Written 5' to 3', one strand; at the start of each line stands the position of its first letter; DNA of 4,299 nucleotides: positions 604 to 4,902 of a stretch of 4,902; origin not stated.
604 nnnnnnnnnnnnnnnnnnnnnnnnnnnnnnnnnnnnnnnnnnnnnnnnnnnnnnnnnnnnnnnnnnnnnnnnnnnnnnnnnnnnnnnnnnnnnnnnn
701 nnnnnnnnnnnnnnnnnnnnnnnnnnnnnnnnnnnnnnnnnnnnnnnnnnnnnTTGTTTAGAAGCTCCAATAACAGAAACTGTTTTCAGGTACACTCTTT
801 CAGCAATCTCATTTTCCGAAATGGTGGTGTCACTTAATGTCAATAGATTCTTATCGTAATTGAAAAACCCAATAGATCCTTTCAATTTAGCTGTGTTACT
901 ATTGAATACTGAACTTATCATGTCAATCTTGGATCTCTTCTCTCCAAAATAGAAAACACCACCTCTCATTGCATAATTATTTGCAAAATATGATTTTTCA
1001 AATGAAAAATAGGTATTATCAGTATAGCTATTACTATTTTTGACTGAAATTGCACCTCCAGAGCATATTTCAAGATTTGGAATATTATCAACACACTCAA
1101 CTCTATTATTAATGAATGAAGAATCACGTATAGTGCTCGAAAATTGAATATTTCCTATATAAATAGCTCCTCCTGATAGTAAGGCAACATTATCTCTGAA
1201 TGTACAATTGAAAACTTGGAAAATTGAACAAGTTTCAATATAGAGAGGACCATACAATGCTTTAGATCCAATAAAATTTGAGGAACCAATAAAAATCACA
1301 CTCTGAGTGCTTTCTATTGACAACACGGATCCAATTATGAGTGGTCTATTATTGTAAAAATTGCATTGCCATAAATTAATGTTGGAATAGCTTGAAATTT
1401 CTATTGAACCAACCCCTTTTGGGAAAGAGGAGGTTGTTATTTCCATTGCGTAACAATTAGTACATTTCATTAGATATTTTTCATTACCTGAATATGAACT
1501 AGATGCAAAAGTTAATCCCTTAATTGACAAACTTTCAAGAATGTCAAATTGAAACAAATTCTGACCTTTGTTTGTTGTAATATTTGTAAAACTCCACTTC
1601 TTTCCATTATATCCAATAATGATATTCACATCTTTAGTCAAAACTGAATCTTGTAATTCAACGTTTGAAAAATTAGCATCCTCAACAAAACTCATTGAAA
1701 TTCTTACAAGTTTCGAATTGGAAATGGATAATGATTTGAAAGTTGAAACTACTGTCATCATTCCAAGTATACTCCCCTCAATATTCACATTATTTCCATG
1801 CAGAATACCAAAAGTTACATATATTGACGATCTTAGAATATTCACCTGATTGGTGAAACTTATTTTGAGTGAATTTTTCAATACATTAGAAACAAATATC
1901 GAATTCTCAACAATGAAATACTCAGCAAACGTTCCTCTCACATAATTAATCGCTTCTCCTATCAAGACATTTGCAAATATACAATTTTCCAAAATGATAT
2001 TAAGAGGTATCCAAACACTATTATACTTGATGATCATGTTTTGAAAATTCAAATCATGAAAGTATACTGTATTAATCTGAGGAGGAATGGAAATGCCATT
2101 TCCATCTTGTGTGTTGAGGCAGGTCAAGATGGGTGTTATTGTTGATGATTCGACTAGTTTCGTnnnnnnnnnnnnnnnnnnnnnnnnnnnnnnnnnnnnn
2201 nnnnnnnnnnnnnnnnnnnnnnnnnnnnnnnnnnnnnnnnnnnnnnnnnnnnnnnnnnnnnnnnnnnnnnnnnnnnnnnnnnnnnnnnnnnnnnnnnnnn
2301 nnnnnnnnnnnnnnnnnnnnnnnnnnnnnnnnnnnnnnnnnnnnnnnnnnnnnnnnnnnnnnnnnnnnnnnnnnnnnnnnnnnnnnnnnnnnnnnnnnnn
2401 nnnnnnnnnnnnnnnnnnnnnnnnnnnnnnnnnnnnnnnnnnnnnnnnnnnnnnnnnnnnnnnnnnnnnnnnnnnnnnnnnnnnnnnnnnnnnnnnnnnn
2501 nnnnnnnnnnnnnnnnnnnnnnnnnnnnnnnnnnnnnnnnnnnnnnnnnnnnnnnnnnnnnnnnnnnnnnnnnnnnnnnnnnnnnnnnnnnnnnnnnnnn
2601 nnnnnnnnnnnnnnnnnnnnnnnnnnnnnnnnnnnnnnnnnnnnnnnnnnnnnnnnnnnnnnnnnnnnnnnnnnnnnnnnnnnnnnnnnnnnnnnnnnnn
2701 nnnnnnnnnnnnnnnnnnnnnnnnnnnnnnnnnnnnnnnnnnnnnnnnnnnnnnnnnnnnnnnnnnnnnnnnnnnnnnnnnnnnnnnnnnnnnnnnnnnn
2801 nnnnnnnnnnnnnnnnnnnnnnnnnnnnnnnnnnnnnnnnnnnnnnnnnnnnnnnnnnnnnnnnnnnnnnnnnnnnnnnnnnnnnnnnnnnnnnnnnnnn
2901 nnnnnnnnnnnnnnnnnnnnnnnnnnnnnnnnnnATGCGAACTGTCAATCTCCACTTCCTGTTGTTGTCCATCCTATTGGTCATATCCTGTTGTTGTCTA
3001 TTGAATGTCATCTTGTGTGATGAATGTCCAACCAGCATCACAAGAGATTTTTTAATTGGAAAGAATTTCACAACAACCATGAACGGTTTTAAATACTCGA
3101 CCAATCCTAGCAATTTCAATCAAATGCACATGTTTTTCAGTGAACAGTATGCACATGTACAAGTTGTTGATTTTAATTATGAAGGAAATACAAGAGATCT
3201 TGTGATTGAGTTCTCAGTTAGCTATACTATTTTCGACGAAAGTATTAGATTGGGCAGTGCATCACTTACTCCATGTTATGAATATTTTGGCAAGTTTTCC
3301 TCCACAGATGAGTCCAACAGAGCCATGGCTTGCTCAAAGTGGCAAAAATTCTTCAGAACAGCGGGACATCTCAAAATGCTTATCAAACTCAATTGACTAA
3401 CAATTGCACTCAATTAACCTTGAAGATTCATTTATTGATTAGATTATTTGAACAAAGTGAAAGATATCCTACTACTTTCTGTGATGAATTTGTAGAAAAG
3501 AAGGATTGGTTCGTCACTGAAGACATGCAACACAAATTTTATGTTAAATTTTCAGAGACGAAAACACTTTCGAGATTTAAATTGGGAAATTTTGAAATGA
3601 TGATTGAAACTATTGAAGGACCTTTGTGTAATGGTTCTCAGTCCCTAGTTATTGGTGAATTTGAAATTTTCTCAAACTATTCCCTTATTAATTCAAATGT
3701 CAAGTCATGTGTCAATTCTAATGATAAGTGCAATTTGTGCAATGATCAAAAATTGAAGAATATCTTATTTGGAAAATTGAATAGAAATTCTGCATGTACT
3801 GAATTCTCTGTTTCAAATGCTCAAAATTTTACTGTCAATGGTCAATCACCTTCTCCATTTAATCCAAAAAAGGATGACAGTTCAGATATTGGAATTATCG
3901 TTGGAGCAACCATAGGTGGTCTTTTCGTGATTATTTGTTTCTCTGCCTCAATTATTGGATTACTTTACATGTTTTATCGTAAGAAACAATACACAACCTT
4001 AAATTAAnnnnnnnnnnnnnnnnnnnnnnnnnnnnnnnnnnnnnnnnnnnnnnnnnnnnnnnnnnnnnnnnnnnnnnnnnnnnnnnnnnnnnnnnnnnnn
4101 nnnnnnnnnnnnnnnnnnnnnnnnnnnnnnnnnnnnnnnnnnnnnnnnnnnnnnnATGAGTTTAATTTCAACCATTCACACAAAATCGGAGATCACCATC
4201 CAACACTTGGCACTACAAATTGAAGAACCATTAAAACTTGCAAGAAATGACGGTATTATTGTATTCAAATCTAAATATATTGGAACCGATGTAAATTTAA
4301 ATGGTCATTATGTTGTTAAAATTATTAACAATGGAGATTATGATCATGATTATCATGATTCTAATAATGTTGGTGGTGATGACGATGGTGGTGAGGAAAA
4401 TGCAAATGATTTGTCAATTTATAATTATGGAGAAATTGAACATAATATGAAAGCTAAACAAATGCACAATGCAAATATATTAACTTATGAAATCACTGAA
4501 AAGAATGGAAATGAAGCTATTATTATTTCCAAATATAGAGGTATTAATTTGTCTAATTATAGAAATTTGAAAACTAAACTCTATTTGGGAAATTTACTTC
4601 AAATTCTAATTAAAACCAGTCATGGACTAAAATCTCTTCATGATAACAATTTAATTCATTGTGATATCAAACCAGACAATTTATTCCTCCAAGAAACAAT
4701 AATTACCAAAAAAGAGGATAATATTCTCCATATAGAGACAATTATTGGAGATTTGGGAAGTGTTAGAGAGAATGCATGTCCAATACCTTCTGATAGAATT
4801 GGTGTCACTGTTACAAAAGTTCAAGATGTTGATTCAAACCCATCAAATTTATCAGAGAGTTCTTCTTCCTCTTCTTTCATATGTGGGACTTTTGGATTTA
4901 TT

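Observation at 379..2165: Large Chlamydia-Pmp-like (GGAI / FxxN) beta-helix ectodomain in a eukaryotic type I membrane protein, absent from the ORF track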

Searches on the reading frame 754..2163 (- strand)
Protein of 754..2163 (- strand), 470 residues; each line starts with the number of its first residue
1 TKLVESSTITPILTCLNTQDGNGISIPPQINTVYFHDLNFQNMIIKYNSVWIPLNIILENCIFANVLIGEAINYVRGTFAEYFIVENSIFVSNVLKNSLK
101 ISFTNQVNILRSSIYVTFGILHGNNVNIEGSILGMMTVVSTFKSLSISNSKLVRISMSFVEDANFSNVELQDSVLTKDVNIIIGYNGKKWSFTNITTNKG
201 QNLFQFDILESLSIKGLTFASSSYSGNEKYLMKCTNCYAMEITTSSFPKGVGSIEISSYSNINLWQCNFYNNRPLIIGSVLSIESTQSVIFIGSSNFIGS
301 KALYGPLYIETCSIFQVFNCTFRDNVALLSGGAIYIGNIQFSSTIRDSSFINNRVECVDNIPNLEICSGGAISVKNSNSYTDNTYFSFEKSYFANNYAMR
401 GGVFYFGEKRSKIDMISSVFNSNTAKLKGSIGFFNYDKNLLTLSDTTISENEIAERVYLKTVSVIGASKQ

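Call 67: predict_structure(protein=window:754-2163:-)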
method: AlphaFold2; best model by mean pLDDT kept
length: 470 residues; sequences in the alignment: 1
mean_pLDDT: 34.7   pTM: 0.33
mean pLDDT of the five models: 34.7, 33.8, 27.4, 24.5, 24.2
residues with pLDDT >= 90: 0; 70-90: 0; 50-70: 13; < 50: 457
segments of 3 or more residues with pLDDT < 50: 1-124, 129-135, 137-141, 149-156, 158-167, 171-470
pLDDT, mean of each block of 10 residues (from residue 1): 29 31 30 34 32 33 33 32 33 38 37 34 46 45 51 45 46 41 40 41 44 43 40 43 38 38 33 30 31 28 29 29 27 27 24 26 29 32 31 32 37 32 33 36 31 31 26
secondary structure, 60 per line:
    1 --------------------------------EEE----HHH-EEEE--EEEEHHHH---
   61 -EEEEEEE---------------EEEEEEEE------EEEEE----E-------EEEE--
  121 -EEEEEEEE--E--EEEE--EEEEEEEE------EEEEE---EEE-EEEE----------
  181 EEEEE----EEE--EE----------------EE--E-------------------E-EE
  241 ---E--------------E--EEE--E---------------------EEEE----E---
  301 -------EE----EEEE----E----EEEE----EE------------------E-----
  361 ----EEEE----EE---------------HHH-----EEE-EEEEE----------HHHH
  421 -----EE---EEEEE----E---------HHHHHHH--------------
elements in order: E33-35 E44-47 E50-53 H54-57 E62-68 E84-91 E98-102 E115-118 E122-129 E135-138 E141-148 E155-159 E163-165 E167-170 E181-185 E190-192 E262-264 E289-292 E314-317 E327-330 E365-368 E398-400 E402-406 H417-420 E431-435 H450-456
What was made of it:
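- On Chlam_PMP / POMP repeat domain family (Pfam PF02415, NCBIfam TIGR01376): Caveat: the single-sequence model failed (call 67).
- Single-sequence AlphaFold gave mean pLDDT 34.7 (call 67).
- Tried and rejected: It gives no independent support for the fold or for the N-terminal 115 residues (call 67).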

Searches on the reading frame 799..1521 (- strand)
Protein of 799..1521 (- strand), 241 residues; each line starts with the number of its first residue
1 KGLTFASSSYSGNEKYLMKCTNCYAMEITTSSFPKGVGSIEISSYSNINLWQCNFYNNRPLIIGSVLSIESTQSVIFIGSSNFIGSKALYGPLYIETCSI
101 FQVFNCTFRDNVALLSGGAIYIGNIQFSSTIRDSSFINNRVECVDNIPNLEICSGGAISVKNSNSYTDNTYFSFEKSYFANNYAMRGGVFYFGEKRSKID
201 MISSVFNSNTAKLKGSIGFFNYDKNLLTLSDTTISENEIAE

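Call 51: search_protein_families(library=ncbifam, proteins=[window:799-1521:-], max_evalue=1)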
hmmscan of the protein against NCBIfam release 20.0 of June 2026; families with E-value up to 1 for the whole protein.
window:799-1521:- (241 aa): 1 family
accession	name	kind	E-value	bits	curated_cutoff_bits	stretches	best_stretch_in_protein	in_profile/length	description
TIGR01376.1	POMP_repeat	repeat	0.00072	19.3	15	1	106-127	5-27/28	polymorphic outer membrane protein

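Call 54: find_homologous_proteins(query=window:799-1521:-, max_evalue=0.01)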
Query window:799-1521:-: 321 candidates shared short words with the query, none scored E <= 0.01.

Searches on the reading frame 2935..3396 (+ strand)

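Call 7: search_protein_families(library=pfam, proteins=[window:2935-3396:+], max_evalue=1)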
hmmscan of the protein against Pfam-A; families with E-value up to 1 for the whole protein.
window:2935-3396:+ (153 aa): 1 family
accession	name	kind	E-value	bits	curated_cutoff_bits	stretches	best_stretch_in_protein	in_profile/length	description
PF06926.16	Rep_Org_C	-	0.31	11.8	27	0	115-138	8-31/95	Putative replisome organiser protein C-terminus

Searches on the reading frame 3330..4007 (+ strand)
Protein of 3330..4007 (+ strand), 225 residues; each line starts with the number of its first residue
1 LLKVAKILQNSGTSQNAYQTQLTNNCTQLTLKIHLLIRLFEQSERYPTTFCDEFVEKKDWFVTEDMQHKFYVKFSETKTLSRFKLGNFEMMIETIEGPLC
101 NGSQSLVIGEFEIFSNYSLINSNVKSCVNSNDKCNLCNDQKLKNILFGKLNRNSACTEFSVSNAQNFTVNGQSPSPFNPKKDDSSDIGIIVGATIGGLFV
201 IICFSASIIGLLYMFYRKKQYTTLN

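Call 7: search_protein_families(library=pfam, proteins=[window:3330-4007:+], max_evalue=1)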
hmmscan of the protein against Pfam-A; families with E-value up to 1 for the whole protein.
window:3330-4007:+ (225 aa): 1 family
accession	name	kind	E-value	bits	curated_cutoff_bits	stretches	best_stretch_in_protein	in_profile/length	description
PF17870.6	Insulin_TMD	-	0.061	13.9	33.4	1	182-220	10-43/47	Insulin receptor trans-membrane segment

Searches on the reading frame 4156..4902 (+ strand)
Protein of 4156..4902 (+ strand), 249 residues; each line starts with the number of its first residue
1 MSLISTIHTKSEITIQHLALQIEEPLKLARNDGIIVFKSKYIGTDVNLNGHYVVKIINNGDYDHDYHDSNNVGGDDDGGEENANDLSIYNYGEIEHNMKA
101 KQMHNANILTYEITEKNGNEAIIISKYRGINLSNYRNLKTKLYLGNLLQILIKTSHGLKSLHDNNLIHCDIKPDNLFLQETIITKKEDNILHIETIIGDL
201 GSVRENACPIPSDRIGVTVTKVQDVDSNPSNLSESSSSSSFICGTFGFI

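Call 7: search_protein_families(library=pfam, proteins=[window:4156-4902:+], max_evalue=1)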
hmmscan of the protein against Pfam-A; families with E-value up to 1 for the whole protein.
window:4156-4902:+ (249 aa): 5 families
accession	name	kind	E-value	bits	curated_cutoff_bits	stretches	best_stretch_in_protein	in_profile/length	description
PF00069.31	Pkinase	-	7.4e-08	32.5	31.7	1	98-181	51-134/263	Protein kinase domain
PF07714.23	PK_Tyr_Ser-Thr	-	2.9e-05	23.9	23.1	1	101-188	56-145/258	Protein tyrosine and serine/threonine kinase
PF17667.7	Pkinase_fungal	-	0.066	12.4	24.1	1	144-184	285-326/387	Fungal protein kinase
PF03109.22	ABC1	-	0.11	12.1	22.9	1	112-203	134-214/244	ABC1 atypical kinase-like domain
PF23112.1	PUB62-63_C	-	0.15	12.1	27.1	1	44-61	31-48/59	U-box protein 62/63 C-terminal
